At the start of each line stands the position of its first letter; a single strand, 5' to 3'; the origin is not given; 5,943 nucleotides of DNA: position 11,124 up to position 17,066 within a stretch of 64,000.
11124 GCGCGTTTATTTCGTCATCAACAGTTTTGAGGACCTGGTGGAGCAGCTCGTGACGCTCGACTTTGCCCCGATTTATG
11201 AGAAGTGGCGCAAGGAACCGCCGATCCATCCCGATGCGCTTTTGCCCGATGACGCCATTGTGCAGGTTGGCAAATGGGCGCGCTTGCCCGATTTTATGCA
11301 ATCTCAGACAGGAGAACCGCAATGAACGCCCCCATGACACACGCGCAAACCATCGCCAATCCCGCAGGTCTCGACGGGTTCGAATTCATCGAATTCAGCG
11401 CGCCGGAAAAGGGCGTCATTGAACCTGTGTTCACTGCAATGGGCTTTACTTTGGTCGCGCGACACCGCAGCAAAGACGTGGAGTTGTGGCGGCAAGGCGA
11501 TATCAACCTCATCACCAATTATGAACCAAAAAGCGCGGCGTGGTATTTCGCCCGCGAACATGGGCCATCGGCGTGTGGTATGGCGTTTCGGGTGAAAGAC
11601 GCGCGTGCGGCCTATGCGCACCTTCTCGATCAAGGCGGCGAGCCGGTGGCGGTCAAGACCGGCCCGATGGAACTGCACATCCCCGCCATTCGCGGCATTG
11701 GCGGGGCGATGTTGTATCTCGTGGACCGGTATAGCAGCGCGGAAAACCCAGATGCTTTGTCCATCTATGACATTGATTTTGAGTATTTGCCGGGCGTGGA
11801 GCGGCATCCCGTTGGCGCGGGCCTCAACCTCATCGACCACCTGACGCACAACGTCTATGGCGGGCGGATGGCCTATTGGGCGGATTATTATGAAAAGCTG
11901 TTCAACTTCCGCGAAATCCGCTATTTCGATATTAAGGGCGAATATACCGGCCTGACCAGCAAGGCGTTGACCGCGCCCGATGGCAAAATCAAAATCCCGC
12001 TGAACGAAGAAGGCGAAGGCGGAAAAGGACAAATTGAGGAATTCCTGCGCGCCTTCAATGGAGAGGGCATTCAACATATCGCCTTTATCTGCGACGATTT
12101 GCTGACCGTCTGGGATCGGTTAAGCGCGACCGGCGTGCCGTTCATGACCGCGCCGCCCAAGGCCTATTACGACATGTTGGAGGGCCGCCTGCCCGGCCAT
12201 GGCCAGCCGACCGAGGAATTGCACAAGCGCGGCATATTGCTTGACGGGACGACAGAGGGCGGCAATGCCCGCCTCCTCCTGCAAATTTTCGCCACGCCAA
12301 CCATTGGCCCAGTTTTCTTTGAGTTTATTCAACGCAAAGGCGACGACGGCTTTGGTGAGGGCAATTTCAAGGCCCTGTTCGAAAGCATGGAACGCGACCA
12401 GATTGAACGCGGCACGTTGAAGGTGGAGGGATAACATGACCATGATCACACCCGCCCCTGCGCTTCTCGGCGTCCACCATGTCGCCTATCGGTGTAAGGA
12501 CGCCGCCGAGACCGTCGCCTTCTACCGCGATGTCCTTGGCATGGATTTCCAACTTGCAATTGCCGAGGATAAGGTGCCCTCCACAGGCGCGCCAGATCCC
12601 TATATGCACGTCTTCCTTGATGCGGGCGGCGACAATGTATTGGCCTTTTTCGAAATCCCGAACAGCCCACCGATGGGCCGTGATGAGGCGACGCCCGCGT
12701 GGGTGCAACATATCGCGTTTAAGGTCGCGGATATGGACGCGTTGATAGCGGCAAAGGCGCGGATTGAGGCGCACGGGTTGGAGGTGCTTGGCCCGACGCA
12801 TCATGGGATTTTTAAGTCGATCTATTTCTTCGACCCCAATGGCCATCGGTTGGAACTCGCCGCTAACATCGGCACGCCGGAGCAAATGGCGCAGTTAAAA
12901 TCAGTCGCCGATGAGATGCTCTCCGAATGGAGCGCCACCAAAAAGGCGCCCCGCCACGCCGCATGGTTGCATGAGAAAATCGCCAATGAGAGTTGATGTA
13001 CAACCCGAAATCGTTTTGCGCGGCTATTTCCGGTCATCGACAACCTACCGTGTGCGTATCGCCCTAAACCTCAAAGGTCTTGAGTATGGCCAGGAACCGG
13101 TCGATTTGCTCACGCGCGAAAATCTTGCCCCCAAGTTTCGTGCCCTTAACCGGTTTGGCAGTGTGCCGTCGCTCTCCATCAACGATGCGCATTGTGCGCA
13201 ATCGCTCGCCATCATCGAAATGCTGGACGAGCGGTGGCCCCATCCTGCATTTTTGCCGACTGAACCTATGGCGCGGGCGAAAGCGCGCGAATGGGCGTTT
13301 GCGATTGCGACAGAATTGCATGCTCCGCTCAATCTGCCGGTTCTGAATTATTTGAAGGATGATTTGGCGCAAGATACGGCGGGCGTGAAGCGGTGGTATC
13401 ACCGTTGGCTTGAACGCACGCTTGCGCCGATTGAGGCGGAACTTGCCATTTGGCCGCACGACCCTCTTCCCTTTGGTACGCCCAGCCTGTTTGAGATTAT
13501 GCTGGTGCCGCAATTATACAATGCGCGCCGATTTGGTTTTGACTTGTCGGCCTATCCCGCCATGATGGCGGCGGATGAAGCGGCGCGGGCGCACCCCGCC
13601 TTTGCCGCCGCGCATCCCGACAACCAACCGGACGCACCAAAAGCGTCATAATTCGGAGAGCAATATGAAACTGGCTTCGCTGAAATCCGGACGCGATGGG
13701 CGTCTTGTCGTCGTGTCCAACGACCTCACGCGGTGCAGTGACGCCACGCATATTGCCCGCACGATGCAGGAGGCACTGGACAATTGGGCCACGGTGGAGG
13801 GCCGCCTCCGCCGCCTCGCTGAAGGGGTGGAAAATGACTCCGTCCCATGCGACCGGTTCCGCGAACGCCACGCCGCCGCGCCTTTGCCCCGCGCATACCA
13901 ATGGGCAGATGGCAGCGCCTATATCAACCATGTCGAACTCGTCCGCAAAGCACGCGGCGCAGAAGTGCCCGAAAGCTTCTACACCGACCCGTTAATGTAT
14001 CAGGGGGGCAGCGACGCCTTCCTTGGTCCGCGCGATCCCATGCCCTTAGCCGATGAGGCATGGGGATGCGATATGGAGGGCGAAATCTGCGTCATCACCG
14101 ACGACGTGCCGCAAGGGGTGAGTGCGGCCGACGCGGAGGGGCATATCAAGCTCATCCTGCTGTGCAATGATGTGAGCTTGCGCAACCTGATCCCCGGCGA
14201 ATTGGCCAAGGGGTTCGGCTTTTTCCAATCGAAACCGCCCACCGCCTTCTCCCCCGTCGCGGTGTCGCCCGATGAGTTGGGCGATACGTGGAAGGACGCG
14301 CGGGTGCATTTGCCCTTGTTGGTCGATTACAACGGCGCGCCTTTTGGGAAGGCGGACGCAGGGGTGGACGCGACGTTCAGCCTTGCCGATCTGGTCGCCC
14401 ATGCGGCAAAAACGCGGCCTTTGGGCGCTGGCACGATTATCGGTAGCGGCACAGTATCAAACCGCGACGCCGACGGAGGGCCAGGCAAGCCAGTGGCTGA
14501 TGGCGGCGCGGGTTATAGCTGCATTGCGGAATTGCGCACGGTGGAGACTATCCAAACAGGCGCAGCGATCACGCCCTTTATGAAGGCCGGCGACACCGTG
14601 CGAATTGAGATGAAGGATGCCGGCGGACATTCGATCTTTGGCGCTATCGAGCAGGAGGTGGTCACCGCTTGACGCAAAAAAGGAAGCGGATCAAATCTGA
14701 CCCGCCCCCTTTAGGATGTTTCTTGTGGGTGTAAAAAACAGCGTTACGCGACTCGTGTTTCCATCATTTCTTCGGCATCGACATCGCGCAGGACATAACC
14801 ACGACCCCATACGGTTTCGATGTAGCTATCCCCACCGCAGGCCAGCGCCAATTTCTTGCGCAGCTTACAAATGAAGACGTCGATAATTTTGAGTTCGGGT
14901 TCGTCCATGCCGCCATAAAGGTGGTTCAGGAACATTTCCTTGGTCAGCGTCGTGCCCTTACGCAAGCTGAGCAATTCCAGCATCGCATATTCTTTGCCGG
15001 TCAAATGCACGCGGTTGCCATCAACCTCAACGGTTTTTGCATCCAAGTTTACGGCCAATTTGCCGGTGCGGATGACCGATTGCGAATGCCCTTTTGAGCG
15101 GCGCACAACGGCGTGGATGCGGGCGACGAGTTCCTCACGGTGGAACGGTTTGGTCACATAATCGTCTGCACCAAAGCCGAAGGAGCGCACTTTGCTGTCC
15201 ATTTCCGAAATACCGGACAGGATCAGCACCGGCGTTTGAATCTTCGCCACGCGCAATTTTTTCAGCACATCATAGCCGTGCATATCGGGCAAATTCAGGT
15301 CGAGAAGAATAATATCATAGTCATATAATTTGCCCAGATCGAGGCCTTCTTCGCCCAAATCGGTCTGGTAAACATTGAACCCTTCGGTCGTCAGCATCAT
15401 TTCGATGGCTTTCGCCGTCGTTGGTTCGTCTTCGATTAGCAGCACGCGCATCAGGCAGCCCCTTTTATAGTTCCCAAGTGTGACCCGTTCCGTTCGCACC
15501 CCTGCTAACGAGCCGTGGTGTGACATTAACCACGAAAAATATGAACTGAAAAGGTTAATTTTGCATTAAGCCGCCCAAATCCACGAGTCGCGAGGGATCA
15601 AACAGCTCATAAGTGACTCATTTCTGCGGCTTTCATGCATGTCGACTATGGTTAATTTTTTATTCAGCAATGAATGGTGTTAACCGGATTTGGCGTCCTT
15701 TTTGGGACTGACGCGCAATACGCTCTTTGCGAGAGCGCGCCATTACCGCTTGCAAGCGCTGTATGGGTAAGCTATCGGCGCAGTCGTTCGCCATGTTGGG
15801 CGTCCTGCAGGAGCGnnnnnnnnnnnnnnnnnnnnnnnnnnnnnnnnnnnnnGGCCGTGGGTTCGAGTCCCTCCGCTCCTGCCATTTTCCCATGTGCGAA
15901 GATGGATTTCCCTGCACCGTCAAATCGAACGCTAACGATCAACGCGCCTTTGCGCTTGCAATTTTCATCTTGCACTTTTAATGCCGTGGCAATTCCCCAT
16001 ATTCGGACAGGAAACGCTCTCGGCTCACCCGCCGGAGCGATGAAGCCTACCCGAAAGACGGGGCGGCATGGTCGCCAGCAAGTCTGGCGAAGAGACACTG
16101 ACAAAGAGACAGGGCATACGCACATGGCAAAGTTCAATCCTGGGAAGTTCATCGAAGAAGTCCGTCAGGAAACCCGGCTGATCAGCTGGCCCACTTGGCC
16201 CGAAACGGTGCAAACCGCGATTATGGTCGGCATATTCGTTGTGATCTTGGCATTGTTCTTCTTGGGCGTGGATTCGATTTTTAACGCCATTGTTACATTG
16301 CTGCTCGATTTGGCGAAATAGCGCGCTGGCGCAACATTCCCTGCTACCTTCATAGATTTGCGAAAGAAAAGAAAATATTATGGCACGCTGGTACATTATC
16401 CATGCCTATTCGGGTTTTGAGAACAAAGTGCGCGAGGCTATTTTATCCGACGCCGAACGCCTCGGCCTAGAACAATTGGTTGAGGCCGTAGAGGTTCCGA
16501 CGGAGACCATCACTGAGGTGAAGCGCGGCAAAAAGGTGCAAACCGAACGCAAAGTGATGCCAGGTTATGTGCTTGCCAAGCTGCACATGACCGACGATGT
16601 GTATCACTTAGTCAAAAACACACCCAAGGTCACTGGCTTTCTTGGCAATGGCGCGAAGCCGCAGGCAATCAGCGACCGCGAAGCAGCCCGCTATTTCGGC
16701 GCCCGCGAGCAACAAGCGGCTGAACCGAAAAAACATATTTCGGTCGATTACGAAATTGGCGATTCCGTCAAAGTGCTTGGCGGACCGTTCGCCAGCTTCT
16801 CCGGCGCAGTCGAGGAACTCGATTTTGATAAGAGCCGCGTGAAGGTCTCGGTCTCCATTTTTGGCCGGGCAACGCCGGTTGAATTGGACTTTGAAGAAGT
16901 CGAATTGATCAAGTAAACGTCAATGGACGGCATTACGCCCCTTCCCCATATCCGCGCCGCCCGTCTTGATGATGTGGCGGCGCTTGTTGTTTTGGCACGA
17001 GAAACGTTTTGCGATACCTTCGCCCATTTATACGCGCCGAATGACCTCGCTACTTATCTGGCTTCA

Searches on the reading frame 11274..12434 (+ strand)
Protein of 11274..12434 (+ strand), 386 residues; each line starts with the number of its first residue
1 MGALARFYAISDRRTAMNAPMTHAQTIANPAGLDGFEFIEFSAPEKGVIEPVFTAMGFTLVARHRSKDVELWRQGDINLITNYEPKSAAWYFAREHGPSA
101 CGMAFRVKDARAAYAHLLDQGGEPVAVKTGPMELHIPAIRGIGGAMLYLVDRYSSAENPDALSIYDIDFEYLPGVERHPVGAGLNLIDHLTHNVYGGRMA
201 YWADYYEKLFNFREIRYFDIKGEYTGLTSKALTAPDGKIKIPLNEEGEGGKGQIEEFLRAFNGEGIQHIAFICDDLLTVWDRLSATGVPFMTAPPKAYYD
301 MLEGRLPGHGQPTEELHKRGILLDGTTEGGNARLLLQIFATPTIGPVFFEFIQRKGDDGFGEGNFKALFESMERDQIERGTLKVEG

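Call 80: search_protein_families(library=pfam, proteins=[window:11274-12434:+], max_evalue=0.001)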
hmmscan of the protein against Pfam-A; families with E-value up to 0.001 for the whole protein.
window:11274-12434:+ (386 aa): 3 families
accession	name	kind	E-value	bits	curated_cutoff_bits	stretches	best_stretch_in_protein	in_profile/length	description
PF14696.12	Glyoxalase_5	-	1.5e-65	220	27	1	28-170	2-139/139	Hydroxyphenylpyruvate dioxygenase, HPPD, N-terminal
PF00903.31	Glyoxalase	-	4e-18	66.4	20.6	1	187-304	2-109/121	Glyoxalase/Bleomycin resistance protein/Dioxygenase superfamily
PF13669.12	Glyoxalase_4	-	9.5e-10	39.2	27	1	204-297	15-100/109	Glyoxalase/Bleomycin resistance protein/Dioxygenase superfamily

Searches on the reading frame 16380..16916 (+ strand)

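Call 70: search_protein_families(library=ncbifam, proteins=[window:16380-16916:+], max_evalue=0.00001)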
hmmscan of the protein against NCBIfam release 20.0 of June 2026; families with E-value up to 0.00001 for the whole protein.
window:16380-16916:+ (178 aa): 6 families
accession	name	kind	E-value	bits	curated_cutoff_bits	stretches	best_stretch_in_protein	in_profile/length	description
TIGR00922.1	nusG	equivalog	8.7e-61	204.7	135.7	1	4-176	1-171/172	transcription termination/antitermination protein NusG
TIGR01956.2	NusG_myco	equivalog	3.3e-29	102.2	150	1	42-176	68-238/239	transcription termination/antitermination protein NusG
NF033641.1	antiterm_LoaP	exception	8.4e-23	81.3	125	1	4-174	1-164/166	antiterminator LoaP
NF033644.1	antiterm_UpxY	subfamily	1.1e-10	41.7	100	1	4-162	1-152/164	UpxY family transcription antiterminator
TIGR01955.1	RfaH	equivalog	1.9e-08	34.5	144.5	1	39-174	27-158/159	transcription/translation regulatory transformer protein RfaH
NF006534.0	PRK09014.1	equivalog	7e-08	32.5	124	1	1-151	1-137/162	transcription/translation regulatory transformer protein RfaH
